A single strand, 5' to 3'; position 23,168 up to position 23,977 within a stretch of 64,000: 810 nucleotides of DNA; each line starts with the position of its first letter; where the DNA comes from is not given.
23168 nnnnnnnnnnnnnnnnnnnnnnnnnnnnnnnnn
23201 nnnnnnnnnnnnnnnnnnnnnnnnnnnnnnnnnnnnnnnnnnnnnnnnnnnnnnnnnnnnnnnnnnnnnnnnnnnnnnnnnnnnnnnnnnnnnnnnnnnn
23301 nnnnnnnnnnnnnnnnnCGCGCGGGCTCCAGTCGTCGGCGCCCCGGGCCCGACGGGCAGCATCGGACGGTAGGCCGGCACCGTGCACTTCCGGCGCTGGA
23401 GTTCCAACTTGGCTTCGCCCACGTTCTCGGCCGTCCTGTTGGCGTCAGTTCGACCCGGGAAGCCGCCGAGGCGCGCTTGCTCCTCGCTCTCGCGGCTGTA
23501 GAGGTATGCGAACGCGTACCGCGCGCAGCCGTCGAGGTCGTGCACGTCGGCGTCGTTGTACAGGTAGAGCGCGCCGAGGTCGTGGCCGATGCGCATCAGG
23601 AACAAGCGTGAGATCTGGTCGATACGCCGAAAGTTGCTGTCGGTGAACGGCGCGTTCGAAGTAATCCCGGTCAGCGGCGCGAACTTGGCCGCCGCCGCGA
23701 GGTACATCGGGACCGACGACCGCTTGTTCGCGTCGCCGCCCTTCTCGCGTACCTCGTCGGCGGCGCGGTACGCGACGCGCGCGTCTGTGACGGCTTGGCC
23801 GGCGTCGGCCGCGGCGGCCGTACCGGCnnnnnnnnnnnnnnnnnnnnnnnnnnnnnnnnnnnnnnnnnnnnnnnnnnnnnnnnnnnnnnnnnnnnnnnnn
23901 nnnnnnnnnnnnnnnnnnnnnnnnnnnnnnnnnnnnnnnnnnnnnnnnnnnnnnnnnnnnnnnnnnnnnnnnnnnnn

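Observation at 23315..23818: PKD domain split by a ~170-aa Cys-containing insert, conserved in both paralogs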

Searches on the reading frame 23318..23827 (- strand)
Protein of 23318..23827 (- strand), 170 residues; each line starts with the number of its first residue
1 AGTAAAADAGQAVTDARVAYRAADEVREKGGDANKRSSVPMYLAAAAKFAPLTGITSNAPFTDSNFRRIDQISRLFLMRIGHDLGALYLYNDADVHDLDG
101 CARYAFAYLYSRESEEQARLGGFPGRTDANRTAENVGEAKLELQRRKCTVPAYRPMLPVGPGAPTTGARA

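Call 7: search_protein_families(library=pfam, proteins=[window:23318-23827:-], max_evalue=10)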
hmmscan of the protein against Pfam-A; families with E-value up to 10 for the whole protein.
seq(170 aa): 1 family
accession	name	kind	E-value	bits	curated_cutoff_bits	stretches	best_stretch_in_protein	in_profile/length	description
PF11188.13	DUF2975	-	0.038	14.4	27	1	39-79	29-69/130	Protein of unknown function (DUF2975)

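Call 8: search_solved_structures(query=window:23318-23827:-, max_evalue=10)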
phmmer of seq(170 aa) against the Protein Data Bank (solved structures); distinct sequences matched with E-value up to 10: 1.
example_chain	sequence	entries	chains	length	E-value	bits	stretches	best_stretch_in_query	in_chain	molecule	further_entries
7k09_A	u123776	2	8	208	0.089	16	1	44-93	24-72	Puromycin N-acetyltransferase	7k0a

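Call 12: find_related_loci(query=A1, collection=genome_contigs, flank=10000)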
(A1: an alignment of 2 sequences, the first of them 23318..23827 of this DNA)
Query A1 (170 aa) in genome_contigs; peptide patterns used: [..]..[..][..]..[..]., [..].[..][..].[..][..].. (x = any residue, [..] = any of these).
176 stretches matched a pattern, but none encodes a relative of the query by tblastn (E <= 1e-3).

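Call 18: search_protein_representatives(alignment_id=A1)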
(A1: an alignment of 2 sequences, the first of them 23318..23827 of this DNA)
Query: 2 sequences, 176 profile positions. Proteins with E-value up to 0.001 (for the whole library): 23; up to 1e-10: 20; up to 1e-30: 3. The best 23 are listed.
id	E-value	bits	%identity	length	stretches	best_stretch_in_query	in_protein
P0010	6.1e-97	338.8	-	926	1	1-176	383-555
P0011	6.7e-62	224.7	-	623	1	5-171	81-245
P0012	1.5e-38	148.7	-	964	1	9-171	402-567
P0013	3.1e-30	121.5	-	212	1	9-171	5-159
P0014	7.2e-29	117.1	-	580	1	5-174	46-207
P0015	4.0e-24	101.7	-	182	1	53-172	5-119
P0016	9.7e-24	100.4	-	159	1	52-167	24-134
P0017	6.3e-23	97.8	-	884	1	4-174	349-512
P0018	2.6e-21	92.5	-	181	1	54-174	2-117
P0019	4.0e-21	91.9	-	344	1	54-174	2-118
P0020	2.6e-19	86.0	-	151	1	7-148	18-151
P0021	1.3e-18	83.7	-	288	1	4-139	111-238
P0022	1.6e-18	83.4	-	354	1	4-139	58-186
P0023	9.7e-18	80.9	-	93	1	18-115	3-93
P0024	1.5e-17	80.2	-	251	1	62-174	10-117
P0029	6.9e-13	65.1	-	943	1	7-168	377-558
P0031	7.4e-06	42.2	-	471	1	82-174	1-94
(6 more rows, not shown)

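Call 21: find_encoding_contigs(protein=P0010, flank=3000, max_places=4)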
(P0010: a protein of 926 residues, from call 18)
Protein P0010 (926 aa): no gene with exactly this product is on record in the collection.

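Call 22: list_cluster_members(proteins=[P0010, P0011, P0012, P0017, P0029, P0014, P0031])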
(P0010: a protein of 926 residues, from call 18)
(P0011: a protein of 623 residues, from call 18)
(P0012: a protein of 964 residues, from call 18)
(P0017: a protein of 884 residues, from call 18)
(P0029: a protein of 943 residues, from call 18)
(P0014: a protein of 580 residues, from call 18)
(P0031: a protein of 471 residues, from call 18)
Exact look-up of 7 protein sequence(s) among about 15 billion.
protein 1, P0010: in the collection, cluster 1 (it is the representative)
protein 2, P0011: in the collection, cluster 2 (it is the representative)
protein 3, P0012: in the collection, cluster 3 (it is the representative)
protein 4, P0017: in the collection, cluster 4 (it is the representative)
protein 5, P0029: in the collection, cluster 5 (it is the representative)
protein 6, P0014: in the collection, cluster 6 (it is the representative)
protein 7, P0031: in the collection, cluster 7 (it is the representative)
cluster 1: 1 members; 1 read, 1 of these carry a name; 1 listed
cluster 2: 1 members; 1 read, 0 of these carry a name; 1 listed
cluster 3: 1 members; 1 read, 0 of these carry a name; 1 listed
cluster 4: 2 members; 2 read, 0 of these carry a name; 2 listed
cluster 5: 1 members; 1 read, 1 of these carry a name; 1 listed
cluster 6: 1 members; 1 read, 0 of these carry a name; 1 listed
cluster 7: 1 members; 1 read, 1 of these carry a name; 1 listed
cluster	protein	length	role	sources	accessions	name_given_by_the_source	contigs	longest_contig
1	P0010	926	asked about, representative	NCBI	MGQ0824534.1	MAG: FG-GAP-like repeat-containing protein [Actinomycetota bacterium]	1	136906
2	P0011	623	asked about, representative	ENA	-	-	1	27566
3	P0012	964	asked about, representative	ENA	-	-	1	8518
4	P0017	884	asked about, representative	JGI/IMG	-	-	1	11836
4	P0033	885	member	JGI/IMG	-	-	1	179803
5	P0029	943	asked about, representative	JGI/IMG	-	hypothetical protein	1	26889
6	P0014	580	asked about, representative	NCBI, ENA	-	-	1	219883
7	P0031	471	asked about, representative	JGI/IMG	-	hypothetical protein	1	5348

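Call 31: find_encoding_contigs(protein=P0013, flank=8000, max_places=3)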
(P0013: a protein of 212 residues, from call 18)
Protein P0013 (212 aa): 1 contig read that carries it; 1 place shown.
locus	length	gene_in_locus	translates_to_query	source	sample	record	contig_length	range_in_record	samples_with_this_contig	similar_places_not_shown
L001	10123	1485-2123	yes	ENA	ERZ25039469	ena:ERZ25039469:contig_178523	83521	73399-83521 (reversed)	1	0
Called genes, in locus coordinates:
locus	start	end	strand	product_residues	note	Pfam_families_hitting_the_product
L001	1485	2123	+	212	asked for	PF00801:PKD (weak)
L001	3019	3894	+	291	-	PF05368:NmrA, PF13460:NAD_binding_10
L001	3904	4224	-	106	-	PF02082:Rrf2 (weak), PF01047:MarR, PF01978:TrmB (weak), PF12802:MarR_2, PF13412:HTH_24, PF25212:HVO_A0114 (weak)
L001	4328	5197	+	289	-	PF27765:UCP032817-like (weak)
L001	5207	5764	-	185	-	PF13360:PQQ_2 (weak)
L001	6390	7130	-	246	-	-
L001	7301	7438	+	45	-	-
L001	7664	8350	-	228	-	PF04199:Cyclase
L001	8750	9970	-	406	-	PF01436:NHL (faint)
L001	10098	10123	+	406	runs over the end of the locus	PF04955:HupE_UreJ (faint), PF13795:HupE_UreJ_2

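Call 39: search_solved_structures(query=A3, max_evalue=10)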
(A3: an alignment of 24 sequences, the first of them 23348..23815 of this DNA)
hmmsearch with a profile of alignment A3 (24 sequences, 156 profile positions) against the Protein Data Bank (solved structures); distinct sequences matched with E-value up to 10: 11.
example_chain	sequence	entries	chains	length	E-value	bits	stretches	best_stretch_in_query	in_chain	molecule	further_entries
4ewj_A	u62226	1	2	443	0.062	16.7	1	19-91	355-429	Enolase 2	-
4mks_A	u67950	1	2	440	0.07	16.5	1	19-90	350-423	Enolase 2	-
7ugu_G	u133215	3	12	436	0.24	14.8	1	19-90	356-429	Enolase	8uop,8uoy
8dg4_E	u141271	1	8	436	0.24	14.7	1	19-90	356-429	Enolase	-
3zlf_A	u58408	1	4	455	0.26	14.7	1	19-90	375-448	ENOLASE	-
3zlh_A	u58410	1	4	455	0.26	14.7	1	19-90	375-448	ENOLASE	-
9no4_I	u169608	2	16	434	0.31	14.4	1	20-90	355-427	Enolase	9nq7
1w6t_A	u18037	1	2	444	0.31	14.4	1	19-90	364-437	ENOLASE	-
3zlg_A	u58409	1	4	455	0.48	13.8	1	36-90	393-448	ENOLASE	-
1iyx_A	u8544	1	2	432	0.64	13.4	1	19-89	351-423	ENOLASE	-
4hb1_A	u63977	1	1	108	9.9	9.5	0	10-48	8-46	DHP1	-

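Call 40: search_protein_families(library=pfam, alignment_id=A3, max_evalue=1)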
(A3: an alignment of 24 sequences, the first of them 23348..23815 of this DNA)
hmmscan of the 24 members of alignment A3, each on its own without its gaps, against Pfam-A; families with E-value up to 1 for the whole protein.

A. member 1, window:23348-23815:- (156 aa): 1 family
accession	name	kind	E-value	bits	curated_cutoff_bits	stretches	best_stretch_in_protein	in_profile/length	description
PF11188.13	DUF2975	-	0.033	14.6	27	1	35-75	29-69/130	Protein of unknown function (DUF2975)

B. families by the number of members that match (of 24 scanned): 9 families
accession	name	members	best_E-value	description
PF20350.3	DUF6645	2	0.021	Family of unknown function (DUF6645)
PF14939.11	DCAF15_WD40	2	0.086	DDB1-and CUL4-substrate receptor 15, WD repeat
PF07825.17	Exc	1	0.02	Excisionase-like protein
PF11188.13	DUF2975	1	0.033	Protein of unknown function (DUF2975)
PF07720.18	TPR_3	1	0.077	Tetratricopeptide repeat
PF24756.1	THD_CWZF3-5-7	1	0.097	CWZF3-5-7 THD domain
PF13616.12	Rotamase_3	1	0.16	PPIC-type PPIASE domain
PF23779.1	Baseplate_Tube_p140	1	0.17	Bacteriophage Baseplate Tube Protein Family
PF01931.24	NTPase_I-T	1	0.25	Protein of unknown function DUF84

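Call 41: predict_structure(alignment_id=A3)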
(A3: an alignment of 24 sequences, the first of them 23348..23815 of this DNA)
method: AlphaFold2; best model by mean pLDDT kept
length: 156 residues; sequences in the alignment: 24
mean_pLDDT: 95.6   pTM: 0.91
mean pLDDT of the five models: 95.6, 95.3, 94.7, 94.6, 93.7
residues with pLDDT >= 90: 144; 70-90: 9; 50-70: 3; < 50: 0
segments of 3 or more residues with pLDDT < 50: none
pLDDT, mean of each block of 10 residues (from residue 1): 88 98 96 97 97 97 98 98 95 92 98 97 93 98 98 84
secondary structure, 60 per line:
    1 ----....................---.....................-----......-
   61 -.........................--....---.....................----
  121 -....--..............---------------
elements in order: H5-24 H28-48 E54-59 E62-64 H65-86 H89-92 H96-116 H122-125 H128-141

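Call 45: fold_search(model_id=the predicted structure, library=pdb)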
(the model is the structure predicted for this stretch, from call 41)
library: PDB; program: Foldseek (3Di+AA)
matches with E <= 10: 557; with E <= 0.001: 0
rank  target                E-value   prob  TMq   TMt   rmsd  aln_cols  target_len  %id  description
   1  6e9t_A                9.7e-02  0.97  0.46  0.33   6.6       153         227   12  DHF58 filament (released 2018-11-21)
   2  8e0m_K                1.1e-01  0.77  0.31  0.29   8.2       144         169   12  Homotrimeric variant of tcTRP9, BGL15 (released 2023-04-12)
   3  8e0m_G                1.2e-01  0.84  0.38  0.38   8.0       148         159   14  Homotrimeric variant of tcTRP9, BGL15 (released 2023-04-12)
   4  8e0m_L                1.2e-01  0.66  0.34  0.33  10.3       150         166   15  Homotrimeric variant of tcTRP9, BGL15 (released 2023-04-12)
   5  8paq_B                1.9e-01  0.28  0.27  0.27   8.1       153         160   13  Structure of the small subunit of the laccase-like Nlac protein from Pleurotus eryngii (released 2024-02-07)
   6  8e0l_C                2.2e-01  0.47  0.35  0.34  10.6       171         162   14  Homotrimeric variant of tcTRP9, BGL06 (released 2023-04-12)
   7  6e9v_A                2.4e-01  0.80  0.43  0.33   6.9       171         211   15  DHF79 filament (released 2018-11-21)
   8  8e0n_E                2.4e-01  0.66  0.33  0.31   8.2       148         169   16  Homotrimeric variant of tcTRP9, BGL18 (released 2023-04-12)
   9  8e0l_A                2.4e-01  0.44  0.33  0.32   8.3       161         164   16  Homotrimeric variant of tcTRP9, BGL06 (released 2023-04-12)
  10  8e0m_I                2.5e-01  0.66  0.32  0.32   8.5       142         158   15  Homotrimeric variant of tcTRP9, BGL15 (released 2023-04-12)
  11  8e0n_B                2.5e-01  0.66  0.34  0.31   8.2       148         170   16  Homotrimeric variant of tcTRP9, BGL18 (released 2023-04-12)
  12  6xr2_E                3.0e-01  0.69  0.40  0.37   9.9       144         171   13  Computationally designed right-handed alpha/alpha homotrimeric toroid with 3 repeats per subunit (released 2021-07-14)
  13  6xr2_B                3.1e-01  0.89  0.46  0.44   9.1       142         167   13  Computationally designed right-handed alpha/alpha homotrimeric toroid with 3 repeats per subunit (released 2021-07-14)
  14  8e12_A                3.5e-01  0.57  0.38  0.37   6.9       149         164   15  Homotrimeric variant of tcTRP9, BGL14 (released 2023-04-12)
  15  9d2f_L                3.9e-01  0.75  0.41  0.20   7.1       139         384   15  3D structure and atomic model of RS3 of mouse respiratory cilia (released 2025-08-13)
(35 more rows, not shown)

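Call 48: find_homologous_proteins(query=A3, max_evalue=0.01)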
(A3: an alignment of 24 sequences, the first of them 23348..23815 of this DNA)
Query A3 (24 sequences) (156 aa, profile of the alignment): 8 proteins with E <= 0.01 among 8000 candidates.
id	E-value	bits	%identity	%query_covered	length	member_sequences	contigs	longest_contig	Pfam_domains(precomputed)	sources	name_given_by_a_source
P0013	3.9e-60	220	42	97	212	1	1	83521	PF00801.27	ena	-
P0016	4.8e-49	184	42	64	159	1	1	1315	-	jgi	-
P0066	1.5e-48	183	42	80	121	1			-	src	-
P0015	4.1e-46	175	43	71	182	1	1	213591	-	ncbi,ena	-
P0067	2.3e-38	150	37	74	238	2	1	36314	-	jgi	jgi:hypothetical protein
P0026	4.5e-38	149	39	60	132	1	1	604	-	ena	-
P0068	2.4e-32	130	36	63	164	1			PF00801.27,PF18911.7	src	-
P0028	2.5e-30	124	46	50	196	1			PF00801.27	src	-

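Call 49: find_encoding_contigs(protein=P0015, flank=8000, max_places=3)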
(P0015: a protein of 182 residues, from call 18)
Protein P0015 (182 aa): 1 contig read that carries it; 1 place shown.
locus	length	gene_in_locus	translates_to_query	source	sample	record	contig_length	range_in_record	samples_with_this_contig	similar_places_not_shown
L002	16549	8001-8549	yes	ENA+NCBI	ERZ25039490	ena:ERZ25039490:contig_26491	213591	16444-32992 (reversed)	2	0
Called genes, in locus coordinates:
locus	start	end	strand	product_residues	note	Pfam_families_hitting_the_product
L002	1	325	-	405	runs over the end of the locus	-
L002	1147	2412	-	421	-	PF13472:Lipase_GDSL_2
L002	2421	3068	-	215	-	-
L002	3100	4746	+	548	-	PF00743:FMO-like, PF07992:Pyr_redox_2, PF13450:NAD_binding_8, PF13738:Pyr_redox_3, PF13434:Lys_Orn_oxgnase (weak)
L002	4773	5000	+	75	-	-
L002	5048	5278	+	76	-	PF02604:PhdYeFM_antitox (weak)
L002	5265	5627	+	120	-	PF01850:PIN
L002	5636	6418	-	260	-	PF04191:PEMT, PF04140:ICMT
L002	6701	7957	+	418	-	-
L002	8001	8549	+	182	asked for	-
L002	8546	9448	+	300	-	-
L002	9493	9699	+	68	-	-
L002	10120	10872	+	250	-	PF12811:BaxI_1, PF01027:Bax1-I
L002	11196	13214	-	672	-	PF01594:AI-2E_transport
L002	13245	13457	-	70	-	PF14013:MT0933_antitox (weak)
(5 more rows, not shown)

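Call 50: find_encoding_contigs(protein=P0067, flank=8000, max_places=3)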
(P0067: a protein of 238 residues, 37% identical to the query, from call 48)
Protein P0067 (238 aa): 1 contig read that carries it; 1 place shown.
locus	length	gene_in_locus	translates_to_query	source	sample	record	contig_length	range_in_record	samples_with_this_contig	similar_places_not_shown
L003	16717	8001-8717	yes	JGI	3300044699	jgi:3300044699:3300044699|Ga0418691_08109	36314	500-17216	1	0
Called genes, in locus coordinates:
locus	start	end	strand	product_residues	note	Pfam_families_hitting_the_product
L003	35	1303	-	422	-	PF00561:Abhydrolase_1, PF12146:Hydrolase_4, PF08386:Abhydrolase_4 (weak), PF00211:Guanylate_cyc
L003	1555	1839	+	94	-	-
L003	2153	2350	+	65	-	-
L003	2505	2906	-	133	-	-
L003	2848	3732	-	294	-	PF13489:Methyltransf_23, PF03141:Methyltransf_29 (weak), PF05175:MTS (weak), PF07021:MetW (weak), PF13847:Methyltransf_31, PF08241:Methyltransf_11, PF08242:Methyltransf_12, PF13649:Methyltransf_25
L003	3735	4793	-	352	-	PF21320:WHD_Rv2258c, PF13489:Methyltransf_23, PF13649:Methyltransf_25, PF13847:Methyltransf_31, PF08241:Methyltransf_11, PF08242:Methyltransf_12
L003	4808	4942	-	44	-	PF00171:Aldedh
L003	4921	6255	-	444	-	PF00171:Aldedh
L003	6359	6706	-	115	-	PF14248:DUF4345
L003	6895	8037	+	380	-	PF01839:FG-GAP (faint), PF13517:FG-GAP_3, PF00801:PKD (weak)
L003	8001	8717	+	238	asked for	-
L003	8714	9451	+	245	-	-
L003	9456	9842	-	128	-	-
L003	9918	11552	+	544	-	PF00501:AMP-binding, PF13193:AMP-binding_C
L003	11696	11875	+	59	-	PF11455:MazE-like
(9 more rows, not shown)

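Call 80: fold_search(model_id=the predicted structure, library=viral)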
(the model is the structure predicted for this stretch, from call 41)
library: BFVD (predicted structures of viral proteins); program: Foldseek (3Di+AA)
matches with E <= 10: 325; with E <= 0.001: 0
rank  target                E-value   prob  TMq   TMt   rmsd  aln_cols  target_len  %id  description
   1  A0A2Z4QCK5            1.9e-01  0.21  0.27  0.05  18.7       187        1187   13  (no name in the UniProt tables at hand)
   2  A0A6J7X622            2.6e-01  0.47  0.32  0.30  14.1       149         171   13  Uncharacterized protein [uncultured Caudovirales phage]
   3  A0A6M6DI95            3.1e-01  0.30  0.30  0.15  15.6       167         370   12  (no name in the UniProt tables at hand)
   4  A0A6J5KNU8            3.2e-01  0.15  0.22  0.08  14.3       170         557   19  Sel1-like repeat [uncultured Caudovirales phage]
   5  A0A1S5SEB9            4.7e-01  0.09  0.20  0.11  25.1       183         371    9  (no name in the UniProt tables at hand)
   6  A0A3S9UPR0            5.0e-01  0.51  0.39  0.36  11.1       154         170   14  (no name in the UniProt tables at hand)
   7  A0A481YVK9            6.9e-01  0.12  0.26  0.27  13.9       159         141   14  Late transcription factor 3 (Fragment) [Marseillevirus LCMAC103]
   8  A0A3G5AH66            7.2e-01  0.15  0.30  0.23  10.8       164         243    8  Uncharacterized protein [Sylvanvirus sp.]
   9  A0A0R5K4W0            7.2e-01  0.14  0.31  0.24  13.5       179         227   13  Uncharacterized protein [Qinghai Lake virophage]
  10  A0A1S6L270            8.1e-01  0.07  0.21  0.09  22.7       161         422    9  (no name in the UniProt tables at hand)
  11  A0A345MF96            9.5e-01  0.15  0.30  0.23   8.5       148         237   16  Uncharacterized protein [Mycobacterium phage Ryadel]
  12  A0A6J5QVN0            9.5e-01  0.09  0.26  0.09  18.4       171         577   15  Uncharacterized protein [uncultured Caudovirales phage]
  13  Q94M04                9.5e-01  0.09  0.21  0.06  13.7       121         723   15  Major core structural protein P1 [Pseudomonas phage phi12]
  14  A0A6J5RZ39            9.5e-01  0.05  0.15  0.08  16.2       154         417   13  Uncharacterized protein [uncultured Caudovirales phage]
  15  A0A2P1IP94            1.0e+00  0.21  0.32  0.17   7.3       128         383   12  Polyprotein (Fragment) [Sicinivirus sp.]
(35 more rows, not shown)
